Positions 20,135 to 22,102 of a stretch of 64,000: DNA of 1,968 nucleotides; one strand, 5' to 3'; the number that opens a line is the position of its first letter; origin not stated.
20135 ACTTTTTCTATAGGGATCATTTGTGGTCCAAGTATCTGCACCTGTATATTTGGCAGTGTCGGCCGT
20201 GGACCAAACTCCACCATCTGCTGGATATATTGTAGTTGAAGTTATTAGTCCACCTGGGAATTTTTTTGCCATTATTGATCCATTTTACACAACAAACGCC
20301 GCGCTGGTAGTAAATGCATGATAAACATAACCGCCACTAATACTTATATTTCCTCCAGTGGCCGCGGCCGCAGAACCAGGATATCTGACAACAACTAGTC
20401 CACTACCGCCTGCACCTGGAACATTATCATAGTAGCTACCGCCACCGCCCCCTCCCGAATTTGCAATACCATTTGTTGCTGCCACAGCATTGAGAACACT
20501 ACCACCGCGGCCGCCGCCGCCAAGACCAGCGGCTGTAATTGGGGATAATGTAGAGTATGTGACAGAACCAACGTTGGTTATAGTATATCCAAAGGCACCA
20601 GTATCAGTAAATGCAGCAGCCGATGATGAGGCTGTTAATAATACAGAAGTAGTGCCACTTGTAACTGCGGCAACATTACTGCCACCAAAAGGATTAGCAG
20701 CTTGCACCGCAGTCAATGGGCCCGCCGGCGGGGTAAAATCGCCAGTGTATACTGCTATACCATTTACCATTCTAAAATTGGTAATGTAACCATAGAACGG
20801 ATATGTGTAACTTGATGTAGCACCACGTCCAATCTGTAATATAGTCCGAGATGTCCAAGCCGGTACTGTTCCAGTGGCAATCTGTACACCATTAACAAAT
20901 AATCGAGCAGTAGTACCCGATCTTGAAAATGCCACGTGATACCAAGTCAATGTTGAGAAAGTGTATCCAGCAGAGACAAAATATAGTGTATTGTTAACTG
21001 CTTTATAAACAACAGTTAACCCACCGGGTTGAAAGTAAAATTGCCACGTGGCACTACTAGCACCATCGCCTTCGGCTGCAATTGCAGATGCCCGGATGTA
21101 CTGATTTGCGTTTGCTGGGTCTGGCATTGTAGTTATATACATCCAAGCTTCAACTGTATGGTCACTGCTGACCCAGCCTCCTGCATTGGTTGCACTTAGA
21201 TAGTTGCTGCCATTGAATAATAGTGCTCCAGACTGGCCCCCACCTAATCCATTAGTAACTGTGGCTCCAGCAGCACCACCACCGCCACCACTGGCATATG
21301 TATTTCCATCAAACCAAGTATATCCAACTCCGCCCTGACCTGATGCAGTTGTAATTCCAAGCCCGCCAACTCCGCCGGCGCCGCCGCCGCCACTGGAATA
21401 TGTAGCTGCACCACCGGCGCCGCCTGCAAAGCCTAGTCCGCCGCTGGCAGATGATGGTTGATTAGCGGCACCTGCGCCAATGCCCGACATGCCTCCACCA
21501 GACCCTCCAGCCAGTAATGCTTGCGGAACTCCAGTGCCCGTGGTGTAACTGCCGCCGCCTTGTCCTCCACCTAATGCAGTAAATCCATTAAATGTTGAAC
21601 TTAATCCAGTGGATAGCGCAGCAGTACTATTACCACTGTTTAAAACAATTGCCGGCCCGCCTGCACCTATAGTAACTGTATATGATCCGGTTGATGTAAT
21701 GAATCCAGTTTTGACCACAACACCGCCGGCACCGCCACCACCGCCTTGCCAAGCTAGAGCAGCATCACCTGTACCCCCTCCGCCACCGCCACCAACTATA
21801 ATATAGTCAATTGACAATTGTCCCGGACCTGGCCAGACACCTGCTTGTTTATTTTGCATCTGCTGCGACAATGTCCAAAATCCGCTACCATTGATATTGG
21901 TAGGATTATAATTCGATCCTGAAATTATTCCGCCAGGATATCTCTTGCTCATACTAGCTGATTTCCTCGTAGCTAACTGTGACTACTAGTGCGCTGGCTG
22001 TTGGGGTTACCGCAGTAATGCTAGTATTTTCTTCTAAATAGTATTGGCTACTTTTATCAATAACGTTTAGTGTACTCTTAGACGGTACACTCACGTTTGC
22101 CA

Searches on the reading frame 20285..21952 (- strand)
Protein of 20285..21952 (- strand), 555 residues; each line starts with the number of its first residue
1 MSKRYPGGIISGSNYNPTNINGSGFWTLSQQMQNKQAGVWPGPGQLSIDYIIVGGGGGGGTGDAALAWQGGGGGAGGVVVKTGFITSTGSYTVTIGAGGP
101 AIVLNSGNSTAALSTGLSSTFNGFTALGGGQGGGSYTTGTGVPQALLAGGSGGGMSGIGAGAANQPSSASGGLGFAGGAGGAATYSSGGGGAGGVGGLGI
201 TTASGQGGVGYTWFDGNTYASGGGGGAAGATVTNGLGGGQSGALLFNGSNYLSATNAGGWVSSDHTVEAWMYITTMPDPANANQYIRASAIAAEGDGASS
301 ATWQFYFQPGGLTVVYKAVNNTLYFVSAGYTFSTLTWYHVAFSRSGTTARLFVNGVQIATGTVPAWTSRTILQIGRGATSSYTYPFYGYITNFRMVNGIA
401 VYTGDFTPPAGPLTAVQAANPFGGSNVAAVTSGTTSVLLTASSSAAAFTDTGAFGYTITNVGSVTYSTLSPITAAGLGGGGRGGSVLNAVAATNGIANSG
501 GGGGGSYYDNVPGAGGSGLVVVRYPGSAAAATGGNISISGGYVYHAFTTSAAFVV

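Call 5: search_protein_families(library=phrogs, proteins=[window:20285-21952:-], max_evalue=0.001)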
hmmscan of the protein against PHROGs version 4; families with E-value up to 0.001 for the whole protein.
window:20285-21952:- (555 aa): 7 families
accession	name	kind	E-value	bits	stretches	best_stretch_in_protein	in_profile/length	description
phrog_2295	-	unknown function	2.5e-29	103.5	2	42-243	592-801/1183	-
phrog_24074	-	unknown function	8.3e-20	71.6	1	241-412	457-622/892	-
phrog_3545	-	unknown function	1.2e-18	67.7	1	230-467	783-1020/1115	-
phrog_38322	-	unknown function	6.3e-16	59.3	1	229-413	319-503/506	-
phrog_8510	-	head and packaging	9.2e-10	37.9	1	224-429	520-699/1348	virion structural protein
phrog_701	-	head and packaging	3.4e-09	34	1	245-413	4065-4222/6136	virion structural protein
phrog_18802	-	head and packaging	1.3e-08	32.8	1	241-411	842-1002/3007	virion structural protein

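Call 72: search_protein_families(library=pfam, proteins=[window:20285-21952:-], max_evalue=0.001)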
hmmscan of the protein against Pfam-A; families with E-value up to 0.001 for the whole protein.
window:20285-21952:- (555 aa): 2 families
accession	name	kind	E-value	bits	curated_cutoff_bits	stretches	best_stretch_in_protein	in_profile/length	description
PF13385.13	Laminin_G_3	-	8.8e-18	65.3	27.6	1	247-397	2-142/151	Concanavalin A-like lectin/glucanases superfamily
PF21722.4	Gly_rich_2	-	9e-17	62.3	24.3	2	40-247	8-191/226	Glycine-rich domain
